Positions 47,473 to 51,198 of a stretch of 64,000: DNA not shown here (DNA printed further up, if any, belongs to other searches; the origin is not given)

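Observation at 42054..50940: Mosaic cluster of four large surface proteins with shared domains and a possibly inactivated paralogue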

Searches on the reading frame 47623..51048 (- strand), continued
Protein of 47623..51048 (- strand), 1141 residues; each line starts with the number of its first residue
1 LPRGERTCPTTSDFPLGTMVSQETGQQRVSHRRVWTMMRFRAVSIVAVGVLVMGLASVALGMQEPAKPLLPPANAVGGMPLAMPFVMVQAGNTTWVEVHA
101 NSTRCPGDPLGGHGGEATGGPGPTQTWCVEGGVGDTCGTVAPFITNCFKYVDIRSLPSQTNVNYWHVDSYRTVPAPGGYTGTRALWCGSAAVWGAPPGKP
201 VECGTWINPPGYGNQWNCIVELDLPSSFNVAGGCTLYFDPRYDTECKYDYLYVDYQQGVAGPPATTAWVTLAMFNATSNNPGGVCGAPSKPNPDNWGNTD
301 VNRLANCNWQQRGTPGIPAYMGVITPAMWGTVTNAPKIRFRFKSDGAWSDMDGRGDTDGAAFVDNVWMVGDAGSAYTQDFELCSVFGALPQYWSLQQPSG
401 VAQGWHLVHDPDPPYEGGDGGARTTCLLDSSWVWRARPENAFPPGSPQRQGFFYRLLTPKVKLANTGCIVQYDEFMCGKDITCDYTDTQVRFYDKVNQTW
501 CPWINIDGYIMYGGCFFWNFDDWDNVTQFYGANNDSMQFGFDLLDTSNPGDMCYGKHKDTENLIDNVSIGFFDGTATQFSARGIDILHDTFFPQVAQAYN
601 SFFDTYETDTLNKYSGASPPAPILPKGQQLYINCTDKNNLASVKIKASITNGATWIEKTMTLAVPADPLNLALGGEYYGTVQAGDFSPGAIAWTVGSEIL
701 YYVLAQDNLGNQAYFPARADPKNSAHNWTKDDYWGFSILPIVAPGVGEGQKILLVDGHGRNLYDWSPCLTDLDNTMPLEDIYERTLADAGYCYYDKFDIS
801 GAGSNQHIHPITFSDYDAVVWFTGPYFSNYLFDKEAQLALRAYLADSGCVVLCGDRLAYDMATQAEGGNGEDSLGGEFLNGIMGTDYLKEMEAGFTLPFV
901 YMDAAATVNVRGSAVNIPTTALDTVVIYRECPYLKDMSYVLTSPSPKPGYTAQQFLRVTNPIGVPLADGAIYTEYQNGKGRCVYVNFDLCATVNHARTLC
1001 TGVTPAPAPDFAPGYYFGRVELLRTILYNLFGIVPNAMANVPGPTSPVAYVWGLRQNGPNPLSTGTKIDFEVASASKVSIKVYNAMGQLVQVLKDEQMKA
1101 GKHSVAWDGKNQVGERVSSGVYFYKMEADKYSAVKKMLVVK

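Call 42: predict_structure(alignment_id=A2)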
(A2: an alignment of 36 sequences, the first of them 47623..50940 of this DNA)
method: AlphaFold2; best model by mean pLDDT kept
length: 1105 residues; sequences in the alignment: 36
mean_pLDDT: 76.8   pTM: 0.61
mean pLDDT of the five models: 76.8, 75.5, 71.7, 71.4, 69.3
residues with pLDDT >= 90: 324; 70-90: 477; 50-70: 174; < 50: 130
segments of 3 or more residues with pLDDT < 50: 1-6, 15-55, 72-83, 155-163, 169-174, 265-269, 311-322, 375-378, 380-386, 708-711, 1002-1013, 1023-1026
pLDDT, mean of each block of 10 residues (from residue 1): 44 44 26 30 27 56 77 42 64 75 87 86 79 61 72 53 50 54 92 94 78 83 62 86 64 67 57 80 92 91 83 41 75 93 84 88 74 56 46 68 55 70 88 82 71 87 79 61 68 80 87 64 77 81 80 92 92 87 78 91 91 89 93 83 94 88 94 88 78 83 71 79 77 79 88 86 73 90 87 81 95 93 89 88 96 84 91 89 76 72 93 94 92 95 91 91 84 85 93 88 36 63 53 81 88 88 83 82 81 81 58
secondary structure, 60 per line:
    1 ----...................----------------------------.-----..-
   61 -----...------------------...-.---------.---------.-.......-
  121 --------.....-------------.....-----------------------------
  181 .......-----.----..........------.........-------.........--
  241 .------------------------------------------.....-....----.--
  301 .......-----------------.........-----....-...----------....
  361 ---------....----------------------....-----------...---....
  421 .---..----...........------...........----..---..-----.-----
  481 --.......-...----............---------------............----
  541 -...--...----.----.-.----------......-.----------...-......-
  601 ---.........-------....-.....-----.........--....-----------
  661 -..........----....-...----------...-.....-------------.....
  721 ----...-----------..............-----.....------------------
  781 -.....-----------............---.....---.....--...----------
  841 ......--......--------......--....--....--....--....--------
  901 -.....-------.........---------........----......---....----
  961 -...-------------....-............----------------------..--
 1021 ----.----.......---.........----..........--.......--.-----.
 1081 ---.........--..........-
elements in order (helices of 4 or more, strands of 3 or more residues): H5-23 E113-116 E129-133 E147-151 E181-187 E198-207 E214-222 E230-238 E284-288 H290-293 E301-307 E325-333 E339-342 E357-360 E370-373 E396-399 E417-421 E431-441 E448-458 E483-489 E498-509 E525-536 E542-544 H572-577 E594-599 E604-612 E620-623 E625-629 E638-643 E662-671 E676-679 E698-702 E716-720 E725-727 E739-741 H742-752 E758-762 E782-786 H798-809 E813-817 H821-825 H841-846 E849-854 E863-868 E871-874 E877-880 H883-886 E889-892 E902-906 E914-922 E932-939 E944-949 E962-964 E978-981 H983-994 E1030-1036 E1040-1048 E1053-1062 E1065-1071 E1084-1092 E1095-1104

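Call 69: list_cluster_members(proteins=[P0001, P0182, window:47623-50940:-, window:45834-47405:-])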
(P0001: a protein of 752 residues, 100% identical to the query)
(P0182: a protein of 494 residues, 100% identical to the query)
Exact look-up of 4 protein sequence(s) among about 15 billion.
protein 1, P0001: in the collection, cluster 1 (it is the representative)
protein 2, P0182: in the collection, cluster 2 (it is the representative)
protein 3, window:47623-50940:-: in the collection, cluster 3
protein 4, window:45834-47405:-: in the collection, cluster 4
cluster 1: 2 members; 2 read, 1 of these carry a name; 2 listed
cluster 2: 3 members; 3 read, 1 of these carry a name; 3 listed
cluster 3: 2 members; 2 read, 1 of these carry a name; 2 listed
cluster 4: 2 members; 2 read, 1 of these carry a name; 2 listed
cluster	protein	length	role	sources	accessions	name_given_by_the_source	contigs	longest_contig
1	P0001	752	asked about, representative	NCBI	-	-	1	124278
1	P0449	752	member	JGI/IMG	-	hypothetical protein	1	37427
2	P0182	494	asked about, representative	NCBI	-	-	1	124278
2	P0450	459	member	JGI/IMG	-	hypothetical protein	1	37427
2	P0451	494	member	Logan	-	-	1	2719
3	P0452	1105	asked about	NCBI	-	-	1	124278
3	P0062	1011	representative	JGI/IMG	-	hypothetical protein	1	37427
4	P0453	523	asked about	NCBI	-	-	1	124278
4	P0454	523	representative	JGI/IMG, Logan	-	hypothetical protein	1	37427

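Call 73: find_related_loci(query=A2, collection=genome_contigs, flank=10000)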
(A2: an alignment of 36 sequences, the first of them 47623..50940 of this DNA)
Query A2 (1105 aa) in genome_contigs; peptide patterns used: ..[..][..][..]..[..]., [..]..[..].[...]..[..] (x = any residue, [..] = any of these).
182 stretches matched a pattern; 76 encode a relative of the query (tblastn E <= 1e-3); 73 distinct loci.
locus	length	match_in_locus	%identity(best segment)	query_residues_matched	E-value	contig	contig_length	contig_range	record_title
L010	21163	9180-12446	65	1-1105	0e+0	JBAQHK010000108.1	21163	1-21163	MAG: bacterium isolate MFD09338_ilm_asm_bin4 k127_60037, whole genome shotgun sequence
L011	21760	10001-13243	64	1-1098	0e+0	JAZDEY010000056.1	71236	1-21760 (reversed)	MAG: Candidatus Eisenbacteria bacterium isolate MEGAHIT-group-0.172 k141_20706795, whole genome shotgun sequence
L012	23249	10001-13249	57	1-1105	0e+0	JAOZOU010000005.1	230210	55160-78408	MAG: bacterium isolate GMC4.maxbin2.282 GMC4_7_length_230210_cov_26.029658, whole genome shotgun sequence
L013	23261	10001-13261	58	2-1105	0e+0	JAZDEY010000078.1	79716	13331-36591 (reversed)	MAG: Candidatus Eisenbacteria bacterium isolate MEGAHIT-group-0.172 k141_7236271, whole genome shotgun sequence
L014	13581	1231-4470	55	2-1105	0e+0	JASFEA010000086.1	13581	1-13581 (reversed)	MAG: bacterium isolate D0606M02metaG_Bin_283 D0606M02metaG_FD_scaffold_341_c1, whole genome shotgun sequence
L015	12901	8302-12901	55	1-1105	0e+0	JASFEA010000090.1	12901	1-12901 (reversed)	MAG: bacterium isolate D0606M02metaG_Bin_283 D0606M02metaG_FD_scaffold_380_c1, whole genome shotgun sequence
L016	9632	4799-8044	55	1-1105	0e+0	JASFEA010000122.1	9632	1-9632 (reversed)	MAG: bacterium isolate D0606M02metaG_Bin_283 D0606M02metaG_FD_scaffold_696_c1, whole genome shotgun sequence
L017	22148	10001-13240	55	2-1105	0e+0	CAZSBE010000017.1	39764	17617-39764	MAG TPA_asm: uncultured bacterium isolate binchicken_co129_897 genome assembly, contig: NODE_2498_length_39764_cov_6.004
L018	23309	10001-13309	55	1-1105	0e+0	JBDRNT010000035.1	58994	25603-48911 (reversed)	MAG: Candidatus Eisenbacteria bacterium isolate MEGAHIT-group-1.912 k141_11616294, whole genome shotgun sequence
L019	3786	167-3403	54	2-1105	0e+0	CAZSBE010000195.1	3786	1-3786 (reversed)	MAG TPA_asm: uncultured bacterium isolate binchicken_co129_897 genome assembly, contig: NODE_92880_length_3786_cov_5.944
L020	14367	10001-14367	54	1-1105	0e+0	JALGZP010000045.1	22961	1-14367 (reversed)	MAG: bacterium isolate M3-30_Bin_374 M3-30_Bin_374_scaffold_5232, whole genome shotgun sequence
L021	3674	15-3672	54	3-1105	0e+0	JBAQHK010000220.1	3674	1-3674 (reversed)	MAG: bacterium isolate MFD09338_ilm_asm_bin4 k127_144731, whole genome shotgun sequence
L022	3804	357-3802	55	4-1105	0e+0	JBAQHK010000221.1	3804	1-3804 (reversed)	MAG: bacterium isolate MFD09338_ilm_asm_bin4 k127_144768, whole genome shotgun sequence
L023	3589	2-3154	54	21-1105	0e+0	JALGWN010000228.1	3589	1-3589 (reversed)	MAG: bacterium isolate Meg22_46_Bin_89 Meg22_46_Bin_89_scaffold_107068, whole genome shotgun sequence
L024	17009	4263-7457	54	12-1105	0e+0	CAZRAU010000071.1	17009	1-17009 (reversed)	MAG TPA_asm: uncultured bacterium isolate SRP185410_co2_431 genome assembly, contig: NODE_4115_length_17009_cov_7.132830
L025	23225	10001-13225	51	1-1105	0e+0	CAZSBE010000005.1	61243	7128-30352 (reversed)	MAG TPA_asm: uncultured bacterium isolate binchicken_co129_897 genome assembly, contig: NODE_1077_length_61243_cov_6.433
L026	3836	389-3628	48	2-1105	0e+0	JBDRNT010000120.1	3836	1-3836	MAG: Candidatus Eisenbacteria bacterium isolate MEGAHIT-group-1.912 k141_8497952, whole genome shotgun sequence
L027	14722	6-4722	50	14-1105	0e+0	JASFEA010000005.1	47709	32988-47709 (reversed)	MAG: bacterium isolate D0606M02metaG_Bin_283 D0606M02metaG_FD_scaffold_13_c1, whole genome shotgun sequence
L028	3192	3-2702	49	188-1105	0e+0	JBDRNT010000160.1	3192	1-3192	MAG: Candidatus Eisenbacteria bacterium isolate MEGAHIT-group-1.912 k141_7821230, whole genome shotgun sequence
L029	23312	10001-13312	56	1-1105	0e+0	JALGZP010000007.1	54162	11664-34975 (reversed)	MAG: bacterium isolate M3-30_Bin_374 M3-30_Bin_374_scaffold_665, whole genome shotgun sequence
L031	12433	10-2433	51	282-1105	0e+0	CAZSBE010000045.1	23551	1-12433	MAG TPA_asm: uncultured bacterium isolate binchicken_co129_897 genome assembly, contig: NODE_5953_length_23551_cov_6.324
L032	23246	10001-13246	60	1-1105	0e+0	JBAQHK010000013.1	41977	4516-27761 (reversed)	MAG: bacterium isolate MFD09338_ilm_asm_bin4 k127_150750, whole genome shotgun sequence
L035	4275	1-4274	47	2-1105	0e+0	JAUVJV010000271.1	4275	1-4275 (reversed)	MAG: Candidatus Eisenbacteria bacterium isolate CSMAG_463 CSMAG_463_k127_5262102_length_4275_cov_20.2876, whole genome s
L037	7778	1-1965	55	441-1105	0e+0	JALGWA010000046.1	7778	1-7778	MAG: bacterium isolate Meg22_1012_Bin_348 Meg22_1012_Bin_348_scaffold_32648, whole genome shotgun sequence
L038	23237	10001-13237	54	1-1105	0e+0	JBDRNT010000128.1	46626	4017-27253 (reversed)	MAG: Candidatus Eisenbacteria bacterium isolate MEGAHIT-group-1.912 k141_566568, whole genome shotgun sequence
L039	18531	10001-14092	45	4-1105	0e+0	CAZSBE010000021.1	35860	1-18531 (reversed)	MAG TPA_asm: uncultured bacterium isolate binchicken_co129_897 genome assembly, contig: NODE_2978_length_35860_cov_5.574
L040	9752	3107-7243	45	2-1105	0e+0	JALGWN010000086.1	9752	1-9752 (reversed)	MAG: bacterium isolate Meg22_46_Bin_89 Meg22_46_Bin_89_scaffold_15763, whole genome shotgun sequence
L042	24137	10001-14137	52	9-1105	0e+0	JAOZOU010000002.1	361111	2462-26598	MAG: bacterium isolate GMC4.maxbin2.282 GMC4_2_length_361111_cov_26.839064, whole genome shotgun sequence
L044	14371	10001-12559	43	2-1105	1e-175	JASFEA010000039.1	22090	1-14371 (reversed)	MAG: bacterium isolate D0606M02metaG_Bin_283 D0606M02metaG_FD_scaffold_106_c1, whole genome shotgun sequence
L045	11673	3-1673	54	552-1105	9e-173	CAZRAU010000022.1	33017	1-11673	MAG TPA_asm: uncultured bacterium isolate SRP185410_co2_431 genome assembly, contig: NODE_1382_length_33017_cov_5.494570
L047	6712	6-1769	49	524-1105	7e-162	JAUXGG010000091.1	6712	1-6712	MAG: Candidatus Eisenbacteria bacterium isolate CSMAG_2923 CSMAG_2923_k117_5792454_length_6712_cov_16.0000, whole genome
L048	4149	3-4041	42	16-1105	1e-166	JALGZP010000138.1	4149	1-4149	MAG: bacterium isolate M3-30_Bin_374 M3-30_Bin_374_scaffold_152645, whole genome shotgun sequence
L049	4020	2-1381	59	646-1105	5e-166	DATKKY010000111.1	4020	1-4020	MAG TPA_asm: bacterium isolate SMAG_U14670 k141_1985503, whole genome shotgun sequence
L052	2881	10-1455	46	605-1105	1e-128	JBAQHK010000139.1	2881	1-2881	MAG: bacterium isolate MFD09338_ilm_asm_bin4 k127_122494, whole genome shotgun sequence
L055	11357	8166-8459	40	1008-1105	4e-19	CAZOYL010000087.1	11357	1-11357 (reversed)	MAG TPA_asm: uncultured Gemmatimonadota bacterium isolate SRP214966_co2_43 genome assembly, contig: NODE_9815_length_113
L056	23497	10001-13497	24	714-1105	5e-19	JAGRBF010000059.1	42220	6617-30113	MAG: Calditrichaeota bacterium isolate HKST-UBA06 2012-05-30_1_(paired)_contig_24769, whole genome shotgun sequence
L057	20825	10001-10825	26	780-1105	6e-17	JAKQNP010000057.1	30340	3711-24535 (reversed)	MAG: bacterium isolate USDV_metabat.15 k141_220645, whole genome shotgun sequence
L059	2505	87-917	29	780-1105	1e-16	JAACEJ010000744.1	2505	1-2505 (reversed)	MAG: Actinomycetota bacterium isolate OTbin.62 scaffold_46527, whole genome shotgun sequence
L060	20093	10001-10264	41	1018-1105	3e-16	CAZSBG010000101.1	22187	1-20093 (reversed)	MAG TPA_asm: uncultured Cytophagia bacterium isolate SRP141376_co4_290 genome assembly, contig: NODE_4145_length_22187_c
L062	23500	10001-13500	36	1023-1105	2e-15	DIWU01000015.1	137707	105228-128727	MAG TPA_asm: bacterium UBP14_UBA6098 isolate UBA6098 UBA6098_contig_2929, whole genome shotgun sequence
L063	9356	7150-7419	37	1016-1105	9e-15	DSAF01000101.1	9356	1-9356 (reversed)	MAG TPA_asm: Candidatus Zixiibacteriota bacterium isolate SpSt-1142 Ga0129302_1004349, whole genome shotgun sequence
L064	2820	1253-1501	36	1023-1105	1e-14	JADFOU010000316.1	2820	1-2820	MAG: candidate division TA06 bacterium isolate B6T1B8 B6T1B8_NODE83185, whole genome shotgun sequence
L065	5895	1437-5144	31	1004-1105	3e-14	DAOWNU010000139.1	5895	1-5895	MAG TPA_asm: bacterium isolate CSMAG_3036 CSMAG_3036_k141_1913567_length_5895_cov_15.4692, whole genome shotgun sequence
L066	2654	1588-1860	33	1016-1105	3e-12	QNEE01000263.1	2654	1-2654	MAG: bacterium isolate B46_G16 B46_Guay16_scaffold_54031, whole genome shotgun sequence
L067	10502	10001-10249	38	1018-1105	4e-12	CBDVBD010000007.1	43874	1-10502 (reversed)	MAG TPA_asm: uncultured bacterium isolate SRR22302350_binner123_Refined_58 genome assembly, contig: ERZ25073595.147, who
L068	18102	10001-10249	40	1018-1105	1e-14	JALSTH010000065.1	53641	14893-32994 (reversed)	MAG: Candidatus Zixiibacteriota bacterium isolate 356-308_metabat2_scaf2bin.092 356-308_scaffold_307_c1, whole genome sh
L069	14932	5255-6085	23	775-1105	6e-9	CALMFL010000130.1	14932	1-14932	MAG TPA_asm: uncultured Candidatus Marinimicrobia bacterium isolate SRR6284161_bin.54_CONCOCT_v1.1_MAG genome assembly,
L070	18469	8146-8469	30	994-1105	8e-10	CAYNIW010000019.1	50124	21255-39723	MAG TPA_asm: uncultured Desulfuromonadaceae bacterium isolate binchicken_co44_182 genome assembly, contig: NODE_1269_len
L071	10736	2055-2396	30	745-867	8e-7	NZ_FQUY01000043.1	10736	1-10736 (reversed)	Desulforamulus putei DSM 12395, whole genome shotgun sequence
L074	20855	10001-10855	25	775-1105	7e-12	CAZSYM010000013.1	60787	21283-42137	MAG TPA_asm: uncultured Melioribacteraceae bacterium isolate binchicken_co291_87 genome assembly, contig: NODE_66_length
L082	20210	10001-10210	37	744-818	8e-4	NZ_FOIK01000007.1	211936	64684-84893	Paenibacillus sp. NFR01, whole genome shotgun sequence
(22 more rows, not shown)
